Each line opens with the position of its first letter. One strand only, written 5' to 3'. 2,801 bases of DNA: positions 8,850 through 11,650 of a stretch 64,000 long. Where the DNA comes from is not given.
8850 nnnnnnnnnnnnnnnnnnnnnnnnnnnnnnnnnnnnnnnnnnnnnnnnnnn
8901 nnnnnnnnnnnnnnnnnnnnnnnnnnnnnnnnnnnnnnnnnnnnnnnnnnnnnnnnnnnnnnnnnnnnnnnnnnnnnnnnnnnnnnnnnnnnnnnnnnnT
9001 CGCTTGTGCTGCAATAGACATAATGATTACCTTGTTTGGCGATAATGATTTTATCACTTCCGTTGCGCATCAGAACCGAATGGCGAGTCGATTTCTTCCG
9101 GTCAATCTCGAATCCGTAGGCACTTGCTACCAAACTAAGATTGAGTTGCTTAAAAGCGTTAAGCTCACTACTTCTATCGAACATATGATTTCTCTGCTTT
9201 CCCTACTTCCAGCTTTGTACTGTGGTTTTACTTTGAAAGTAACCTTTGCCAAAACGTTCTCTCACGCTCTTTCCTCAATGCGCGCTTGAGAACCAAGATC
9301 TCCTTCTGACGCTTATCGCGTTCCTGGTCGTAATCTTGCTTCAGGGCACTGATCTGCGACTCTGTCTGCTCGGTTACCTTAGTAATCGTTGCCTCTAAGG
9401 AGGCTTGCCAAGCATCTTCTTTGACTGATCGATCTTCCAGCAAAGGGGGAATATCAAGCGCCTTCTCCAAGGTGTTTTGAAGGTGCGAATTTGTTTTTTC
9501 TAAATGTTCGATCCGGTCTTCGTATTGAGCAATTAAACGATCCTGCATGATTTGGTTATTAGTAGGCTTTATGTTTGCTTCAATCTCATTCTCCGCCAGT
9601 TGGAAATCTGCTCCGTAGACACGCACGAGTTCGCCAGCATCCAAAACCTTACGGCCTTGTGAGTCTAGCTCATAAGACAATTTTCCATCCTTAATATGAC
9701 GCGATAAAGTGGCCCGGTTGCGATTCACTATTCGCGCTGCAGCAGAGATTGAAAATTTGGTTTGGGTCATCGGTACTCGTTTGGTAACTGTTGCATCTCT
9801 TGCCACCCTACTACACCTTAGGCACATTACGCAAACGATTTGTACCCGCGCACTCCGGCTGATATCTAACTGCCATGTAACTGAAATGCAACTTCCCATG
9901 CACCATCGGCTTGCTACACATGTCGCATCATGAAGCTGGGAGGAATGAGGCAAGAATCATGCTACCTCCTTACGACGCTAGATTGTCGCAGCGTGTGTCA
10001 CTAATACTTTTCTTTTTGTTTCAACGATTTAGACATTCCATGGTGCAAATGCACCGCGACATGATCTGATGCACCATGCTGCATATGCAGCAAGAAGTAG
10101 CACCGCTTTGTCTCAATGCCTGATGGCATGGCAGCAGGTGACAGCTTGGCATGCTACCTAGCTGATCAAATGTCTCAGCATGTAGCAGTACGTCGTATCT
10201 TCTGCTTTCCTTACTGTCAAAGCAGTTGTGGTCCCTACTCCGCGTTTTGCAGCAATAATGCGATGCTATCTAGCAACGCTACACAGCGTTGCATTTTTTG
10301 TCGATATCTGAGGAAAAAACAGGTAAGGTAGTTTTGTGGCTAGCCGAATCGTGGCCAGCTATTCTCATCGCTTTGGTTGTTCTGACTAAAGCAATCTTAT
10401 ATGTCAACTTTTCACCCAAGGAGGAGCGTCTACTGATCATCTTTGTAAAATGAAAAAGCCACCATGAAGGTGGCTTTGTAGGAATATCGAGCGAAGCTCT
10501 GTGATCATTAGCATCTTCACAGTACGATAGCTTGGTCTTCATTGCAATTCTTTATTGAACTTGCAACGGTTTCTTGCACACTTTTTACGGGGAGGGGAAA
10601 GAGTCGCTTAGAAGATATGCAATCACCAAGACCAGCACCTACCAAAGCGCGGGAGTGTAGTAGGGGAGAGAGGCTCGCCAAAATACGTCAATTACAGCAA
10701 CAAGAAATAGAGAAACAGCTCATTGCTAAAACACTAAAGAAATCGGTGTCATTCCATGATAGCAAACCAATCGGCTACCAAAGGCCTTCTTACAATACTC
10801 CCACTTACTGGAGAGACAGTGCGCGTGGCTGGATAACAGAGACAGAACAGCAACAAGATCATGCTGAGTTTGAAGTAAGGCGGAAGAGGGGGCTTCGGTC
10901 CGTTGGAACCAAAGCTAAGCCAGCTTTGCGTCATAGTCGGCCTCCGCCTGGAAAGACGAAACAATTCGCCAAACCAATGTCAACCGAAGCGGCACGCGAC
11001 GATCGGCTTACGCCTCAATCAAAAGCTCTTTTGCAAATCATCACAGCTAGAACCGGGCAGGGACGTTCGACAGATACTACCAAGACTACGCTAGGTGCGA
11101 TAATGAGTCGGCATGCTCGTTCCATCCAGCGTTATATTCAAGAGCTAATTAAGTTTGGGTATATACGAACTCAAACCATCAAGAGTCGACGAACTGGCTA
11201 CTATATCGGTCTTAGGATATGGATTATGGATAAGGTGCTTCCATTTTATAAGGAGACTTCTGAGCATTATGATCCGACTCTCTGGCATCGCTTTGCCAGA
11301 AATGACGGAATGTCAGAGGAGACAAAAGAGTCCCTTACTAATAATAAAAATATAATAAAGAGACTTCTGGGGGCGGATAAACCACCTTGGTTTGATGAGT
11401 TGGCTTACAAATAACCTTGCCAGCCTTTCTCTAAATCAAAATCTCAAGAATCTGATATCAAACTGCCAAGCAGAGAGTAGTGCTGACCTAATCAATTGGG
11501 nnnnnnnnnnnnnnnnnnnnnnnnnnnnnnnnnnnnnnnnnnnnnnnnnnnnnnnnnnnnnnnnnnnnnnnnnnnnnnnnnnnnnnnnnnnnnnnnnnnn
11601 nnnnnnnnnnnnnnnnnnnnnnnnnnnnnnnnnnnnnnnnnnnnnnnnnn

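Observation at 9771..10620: Palindrome-dense regulatory region with a possible countertranscript terminator upstream of a Rep-like gene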

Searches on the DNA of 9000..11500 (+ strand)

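Call 6: search_dna_similar(query=window:9000-11500:+, collection=plasmids, mode=distant, max_rows=30)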
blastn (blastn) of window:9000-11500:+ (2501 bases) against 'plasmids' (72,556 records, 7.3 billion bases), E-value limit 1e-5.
No match.

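Call 56: search_rna_families(source=window, start=9700, end=10700, threshold=evalue, max_evalue=10)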
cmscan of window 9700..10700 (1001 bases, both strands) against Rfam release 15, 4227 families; matches with E-value up to 10: 7.
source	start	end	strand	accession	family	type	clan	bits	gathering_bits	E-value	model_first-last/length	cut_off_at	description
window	10453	10518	-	RF00078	MicA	Gene; sRNA;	-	21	41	1.4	1-75/75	no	MicA sRNA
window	10076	10095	+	RF01543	TB11Cs5H2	Gene; snRNA; snoRNA; HACA-box;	-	18.6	47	0.38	1-68/68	no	Trypanosomatid snoRNA TB11Cs5H2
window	10496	10546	-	RF01145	sR14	Gene; snRNA; snoRNA; CD-box;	-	17.1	38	0.061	1-54/54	no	Small nucleolar RNA sR14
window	10042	10075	+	RF00266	snoZ17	Gene; snRNA; snoRNA; CD-box;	CL00053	16.1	44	8.2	1-71/71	no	Small nucleolar RNA Z17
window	10632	10700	-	RF03741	mir-325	Gene; miRNA;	-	15.3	89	8.2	32-98/98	5'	mir-325 microRNA precursor family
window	10496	10546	-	RF01144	sR17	Gene; snRNA; snoRNA; CD-box;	-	11.5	36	9.2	1-55/55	no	Small nucleolar RNA sR17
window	10454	10477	-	RF00372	sroH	Gene; sRNA;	-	11.4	80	4.6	139-161/161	no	sroH RNA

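Call 75: build_rna_model(alignment_id=A4, structure=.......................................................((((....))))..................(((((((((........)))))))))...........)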
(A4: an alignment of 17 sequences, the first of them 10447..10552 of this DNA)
Model R1 built from alignment A4 (17 sequences, 122 columns); structure: as given.
model positions 112; base pairs 13; branch points 1; effective number of sequences 4.29; information 0.59 bits per position. Calibrated on 0.2 Mb of random sequence (short: E-values are rough).
structure used (alignment columns):
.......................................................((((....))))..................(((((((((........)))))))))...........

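Call 76: search_with_rna_model(model_id=R1, sources=[window, L001, L002, L003, L004, L005, L006, L007, L008, L009, L010, L011, L012, L013, L030, L060, L061, L062, L084, L085, L086, L089, L090, L091, L092, L093, L214, L215], max_evalue=1, make_alignment=true)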
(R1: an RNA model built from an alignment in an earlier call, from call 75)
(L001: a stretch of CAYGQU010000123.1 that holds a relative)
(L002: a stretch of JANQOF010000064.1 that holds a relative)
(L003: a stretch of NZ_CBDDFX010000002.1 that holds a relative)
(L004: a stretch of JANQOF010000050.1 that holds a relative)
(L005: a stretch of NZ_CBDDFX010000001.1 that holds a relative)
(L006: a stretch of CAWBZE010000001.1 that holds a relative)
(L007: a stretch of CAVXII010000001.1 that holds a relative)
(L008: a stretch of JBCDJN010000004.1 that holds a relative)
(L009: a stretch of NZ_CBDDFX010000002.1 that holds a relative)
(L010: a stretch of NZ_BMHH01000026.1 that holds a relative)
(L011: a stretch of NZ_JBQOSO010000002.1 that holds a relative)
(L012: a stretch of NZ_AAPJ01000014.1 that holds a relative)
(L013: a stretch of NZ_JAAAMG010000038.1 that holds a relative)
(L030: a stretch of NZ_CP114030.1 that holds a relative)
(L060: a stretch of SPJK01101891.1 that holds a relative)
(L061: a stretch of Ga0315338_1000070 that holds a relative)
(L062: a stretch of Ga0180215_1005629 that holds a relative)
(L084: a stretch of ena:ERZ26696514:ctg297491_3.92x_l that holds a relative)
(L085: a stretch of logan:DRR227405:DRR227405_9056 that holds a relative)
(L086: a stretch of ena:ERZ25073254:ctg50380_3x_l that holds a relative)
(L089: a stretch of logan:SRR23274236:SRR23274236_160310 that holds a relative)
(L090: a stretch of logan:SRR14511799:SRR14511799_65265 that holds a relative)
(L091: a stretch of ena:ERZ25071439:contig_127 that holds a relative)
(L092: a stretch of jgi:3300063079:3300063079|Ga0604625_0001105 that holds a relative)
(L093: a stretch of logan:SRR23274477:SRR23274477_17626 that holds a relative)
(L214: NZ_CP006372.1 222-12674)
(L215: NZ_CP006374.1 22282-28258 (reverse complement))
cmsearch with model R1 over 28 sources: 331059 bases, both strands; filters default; matches with E-value up to 1: 37.
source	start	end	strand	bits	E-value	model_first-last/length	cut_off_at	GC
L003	5647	5757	-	105.8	4.5e-24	1-112/112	no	0.5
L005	5646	5756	-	103.7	1.4e-23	1-112/112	no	0.49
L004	5700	5812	-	100.4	9.7e-23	1-112/112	no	0.46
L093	2748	2857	-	99.3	1.8e-22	1-112/112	no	0.48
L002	5696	5808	-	98.8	2.4e-22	1-112/112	no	0.49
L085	5824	5931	-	98.1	3.6e-22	1-112/112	no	0.44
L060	2713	2824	-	96.5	9.3e-22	1-112/112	no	0.43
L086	2482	2590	-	93.6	4.9e-21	1-112/112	no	0.43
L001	4958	5066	-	92.9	7.7e-21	1-112/112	no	0.42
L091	2829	2932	-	86.6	2.9e-19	1-112/112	no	0.39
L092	2828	2932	-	86.4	3.1e-19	1-112/112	no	0.41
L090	2906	3011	-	83.5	1.7e-18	1-112/112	no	0.52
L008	4631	4741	-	82.2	3.6e-18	1-112/112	no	0.57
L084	5809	5923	-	81.6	5.2e-18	1-112/112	no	0.43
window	10447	10552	-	81.3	6.1e-18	1-112/112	no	0.41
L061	2674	2780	-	80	1.3e-17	1-112/112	no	0.45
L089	2810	2912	-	56.3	1.1e-11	1-112/112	no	0.53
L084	5813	5842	+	24.7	0.00091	75-104/112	no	0.5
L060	2720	2746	+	24.1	0.0013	78-104/112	no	0.52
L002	5701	5729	+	22.2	0.0037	76-104/112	no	0.52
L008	4640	4663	+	22.1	0.004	80-103/112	no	0.62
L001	4963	4991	+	22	0.0043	76-104/112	no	0.45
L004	5705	5733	+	20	0.013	76-104/112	no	0.55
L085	5830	5855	+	19.9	0.014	77-104/112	no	0.54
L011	5779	5884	-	19.9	0.015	1-112/112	no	0.5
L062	2779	2884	-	19.9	0.015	1-112/112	no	0.5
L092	2834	2857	+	19.5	0.018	77-104/112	no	0.5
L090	2912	2938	+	19.3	0.02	77-104/112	no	0.56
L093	2755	2781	+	17.7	0.052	78-104/112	no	0.52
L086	2491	2514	+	16.4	0.11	80-103/112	no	0.58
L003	5651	5680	+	16.3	0.12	75-104/112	no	0.53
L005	5651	5679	+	16.1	0.13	76-104/112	no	0.55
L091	2835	2858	+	16.1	0.13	77-104/112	no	0.5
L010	5786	5882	-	15.2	0.22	1-112/112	no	0.47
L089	2816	2843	+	14.8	0.28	77-104/112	no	0.61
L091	5895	5995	-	13.5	0.57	1-112/112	no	0.44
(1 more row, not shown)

Alignment A5: 37 matches aligned to the model, 136 columns, each read 5' to 3' on its own strand. Consensus structure (alignment columns), stored with it:
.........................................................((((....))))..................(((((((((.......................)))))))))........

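Call 78: search_with_rna_model(model_id=R1, sources=[L010, L011, L062, L063, L064, L065], max_evalue=10, show_alignments=4, filters=off)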
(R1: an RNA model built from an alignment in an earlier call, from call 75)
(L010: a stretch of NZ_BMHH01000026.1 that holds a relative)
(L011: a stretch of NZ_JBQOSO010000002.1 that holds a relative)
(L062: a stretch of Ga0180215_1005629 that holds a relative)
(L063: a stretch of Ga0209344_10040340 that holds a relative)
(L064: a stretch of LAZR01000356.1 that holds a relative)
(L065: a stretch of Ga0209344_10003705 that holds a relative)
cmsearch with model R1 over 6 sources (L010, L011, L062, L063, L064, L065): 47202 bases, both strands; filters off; matches with E-value up to 10: 18.
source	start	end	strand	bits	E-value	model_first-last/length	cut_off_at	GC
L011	5779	5884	-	19.9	0.0021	1-112/112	no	0.5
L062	2779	2884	-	19.9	0.0021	1-112/112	no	0.5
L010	5786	5882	-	15.2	0.032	1-112/112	no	0.47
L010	1210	1237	+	12.8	0.12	77-104/112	no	0.61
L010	1212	1238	-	12.1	0.19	78-104/112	no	0.63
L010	4938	5017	-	10.8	0.38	41-112/112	no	0.44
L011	9378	9398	-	8.5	1.5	81-102/112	no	0.57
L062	6378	6398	-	8.5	1.5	81-102/112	no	0.57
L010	4922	4970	+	7.7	2.3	54-107/112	no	0.49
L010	7508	7525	-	7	3.5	82-101/112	no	0.78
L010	7508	7525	+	6.7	4.2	82-101/112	no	0.78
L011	11575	11689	+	6.5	4.6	1-112/112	no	0.41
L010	1060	1118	-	6.5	4.7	1-112/112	no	0.31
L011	5782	5807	+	6.5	4.7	74-104/112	no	0.58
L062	2782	2807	+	6.5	4.7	74-104/112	no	0.58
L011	9378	9398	+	6.5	4.8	81-102/112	no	0.57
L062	6378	6398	+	6.5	4.8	81-102/112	no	0.57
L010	5790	5828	+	5.3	9.5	75-104/112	no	0.54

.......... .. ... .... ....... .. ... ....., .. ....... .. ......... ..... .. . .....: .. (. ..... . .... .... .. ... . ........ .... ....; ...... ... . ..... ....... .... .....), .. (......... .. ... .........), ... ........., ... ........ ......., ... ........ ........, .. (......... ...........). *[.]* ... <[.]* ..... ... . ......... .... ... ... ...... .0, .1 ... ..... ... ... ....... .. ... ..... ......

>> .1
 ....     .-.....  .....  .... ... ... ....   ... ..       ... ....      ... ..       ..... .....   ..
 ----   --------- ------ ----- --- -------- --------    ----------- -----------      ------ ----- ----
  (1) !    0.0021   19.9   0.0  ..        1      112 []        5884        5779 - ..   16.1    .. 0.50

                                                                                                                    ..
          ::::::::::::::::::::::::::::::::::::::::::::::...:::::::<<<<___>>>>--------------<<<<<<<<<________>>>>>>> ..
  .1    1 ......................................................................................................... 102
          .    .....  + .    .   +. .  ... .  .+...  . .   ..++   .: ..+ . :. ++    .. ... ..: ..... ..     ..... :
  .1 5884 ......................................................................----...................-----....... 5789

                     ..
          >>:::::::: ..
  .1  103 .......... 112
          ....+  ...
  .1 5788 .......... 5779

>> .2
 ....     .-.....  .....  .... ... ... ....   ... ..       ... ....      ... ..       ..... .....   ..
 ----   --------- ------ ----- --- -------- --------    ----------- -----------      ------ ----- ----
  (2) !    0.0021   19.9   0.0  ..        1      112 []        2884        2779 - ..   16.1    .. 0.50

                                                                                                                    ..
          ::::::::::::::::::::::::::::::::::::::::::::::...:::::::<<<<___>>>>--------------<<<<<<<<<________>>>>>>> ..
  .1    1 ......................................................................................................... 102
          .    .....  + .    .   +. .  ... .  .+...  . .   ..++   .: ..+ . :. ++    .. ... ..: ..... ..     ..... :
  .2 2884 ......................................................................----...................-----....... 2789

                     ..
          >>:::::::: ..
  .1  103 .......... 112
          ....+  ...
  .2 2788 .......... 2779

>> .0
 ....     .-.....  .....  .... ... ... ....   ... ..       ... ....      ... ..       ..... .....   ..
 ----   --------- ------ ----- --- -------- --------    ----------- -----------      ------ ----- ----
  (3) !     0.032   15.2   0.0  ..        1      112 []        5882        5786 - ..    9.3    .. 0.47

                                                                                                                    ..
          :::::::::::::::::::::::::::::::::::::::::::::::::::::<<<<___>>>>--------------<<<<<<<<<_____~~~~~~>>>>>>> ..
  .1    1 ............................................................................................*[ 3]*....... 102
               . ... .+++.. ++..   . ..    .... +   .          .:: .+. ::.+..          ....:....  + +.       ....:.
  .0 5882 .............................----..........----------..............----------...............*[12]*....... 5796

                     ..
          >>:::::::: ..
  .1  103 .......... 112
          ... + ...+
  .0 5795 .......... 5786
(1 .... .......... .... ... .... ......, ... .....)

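Call 81: search_with_rna_model(model_id=R1, sources=[window, L001, L002, L003, L004, L005, L008, L011, L060, L061, L084, L085, L086, L089, L090, L091, L092, L093], max_evalue=0.0005, make_alignment=true)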
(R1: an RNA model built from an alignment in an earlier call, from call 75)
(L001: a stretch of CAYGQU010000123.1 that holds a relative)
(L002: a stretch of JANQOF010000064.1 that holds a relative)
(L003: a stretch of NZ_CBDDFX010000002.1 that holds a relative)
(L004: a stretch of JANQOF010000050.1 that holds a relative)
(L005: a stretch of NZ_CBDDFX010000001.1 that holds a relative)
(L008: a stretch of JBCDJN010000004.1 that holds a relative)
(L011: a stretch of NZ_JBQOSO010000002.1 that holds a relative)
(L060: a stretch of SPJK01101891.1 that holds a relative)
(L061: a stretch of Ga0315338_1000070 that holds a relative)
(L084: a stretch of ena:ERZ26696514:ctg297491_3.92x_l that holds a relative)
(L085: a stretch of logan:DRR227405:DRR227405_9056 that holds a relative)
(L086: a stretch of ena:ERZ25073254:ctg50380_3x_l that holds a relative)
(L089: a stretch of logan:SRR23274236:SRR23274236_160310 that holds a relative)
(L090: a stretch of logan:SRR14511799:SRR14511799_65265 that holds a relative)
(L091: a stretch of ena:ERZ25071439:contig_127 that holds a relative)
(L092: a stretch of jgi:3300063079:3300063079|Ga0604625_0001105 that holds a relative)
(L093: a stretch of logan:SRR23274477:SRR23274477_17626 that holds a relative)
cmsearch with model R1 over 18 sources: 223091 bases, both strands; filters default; matches with E-value up to 0.0005: 17.
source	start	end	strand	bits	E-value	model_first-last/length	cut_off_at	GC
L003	5647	5757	-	105.8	3e-24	1-112/112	no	0.5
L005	5646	5756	-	103.7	9.6e-24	1-112/112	no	0.49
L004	5700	5812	-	100.4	6.5e-23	1-112/112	no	0.46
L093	2748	2857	-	99.3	1.2e-22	1-112/112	no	0.48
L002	5696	5808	-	98.8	1.6e-22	1-112/112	no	0.49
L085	5824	5931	-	98.1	2.5e-22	1-112/112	no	0.44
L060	2713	2824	-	96.5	6.2e-22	1-112/112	no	0.43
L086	2482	2590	-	93.6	3.3e-21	1-112/112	no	0.43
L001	4958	5066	-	92.9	5.2e-21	1-112/112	no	0.42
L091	2829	2932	-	86.6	1.9e-19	1-112/112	no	0.39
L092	2828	2932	-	86.4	2.1e-19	1-112/112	no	0.41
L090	2906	3011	-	83.5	1.2e-18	1-112/112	no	0.52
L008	4631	4741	-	82.2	2.4e-18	1-112/112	no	0.57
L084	5809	5923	-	81.6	3.5e-18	1-112/112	no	0.43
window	10447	10552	-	81.3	4.1e-18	1-112/112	no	0.41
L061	2674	2780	-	80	8.7e-18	1-112/112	no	0.45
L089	2810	2912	-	56.3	7.3e-12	1-112/112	no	0.53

Alignment A6: 17 matches aligned to the model, 118 columns, each read 5' to 3' on its own strand. Consensus structure (alignment columns), stored with it:
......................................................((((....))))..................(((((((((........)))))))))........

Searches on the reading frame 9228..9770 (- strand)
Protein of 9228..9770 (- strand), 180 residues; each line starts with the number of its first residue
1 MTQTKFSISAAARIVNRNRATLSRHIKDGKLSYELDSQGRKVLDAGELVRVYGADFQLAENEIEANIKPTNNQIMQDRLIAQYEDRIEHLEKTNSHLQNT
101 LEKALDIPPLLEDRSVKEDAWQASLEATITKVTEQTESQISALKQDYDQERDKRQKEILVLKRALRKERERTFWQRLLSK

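Call 8: search_protein_families(library=pfam, proteins=[window:9228-9770:-], max_evalue=0.01)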
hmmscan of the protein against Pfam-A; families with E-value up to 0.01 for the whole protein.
window:9228-9770:- (180 aa): 0 families

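Call 35: search_protein_families(library=ncbifam, proteins=[window:9228-9770:-], max_evalue=0.1)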
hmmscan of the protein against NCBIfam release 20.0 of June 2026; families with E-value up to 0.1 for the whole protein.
window:9228-9770:- (180 aa): 3 families
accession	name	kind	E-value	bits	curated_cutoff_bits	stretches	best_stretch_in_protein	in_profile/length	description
NF038291.1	rep_pAB02_ORF2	subfamily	7e-14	52.5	85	1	4-178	1-171/172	plasmid replication DNA-binding protein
NF009118.0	PRK12469.1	subfamily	0.013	14.4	396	1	83-154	19-90/483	RNA polymerase factor sigma-54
NF010510.0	PRK13922.11-5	equivalog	0.087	11.8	415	0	52-103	41-92/334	rod shape-determining protein MreC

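Call 36: search_protein_families(library=phrogs, proteins=[window:9228-9770:-], max_evalue=0.01)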
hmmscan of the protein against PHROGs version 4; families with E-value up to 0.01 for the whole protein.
window:9228-9770:- (180 aa): 1 family
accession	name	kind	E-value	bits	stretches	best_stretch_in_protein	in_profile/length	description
phrog_29173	-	unknown function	0.00064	21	1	71-107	11-46/62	-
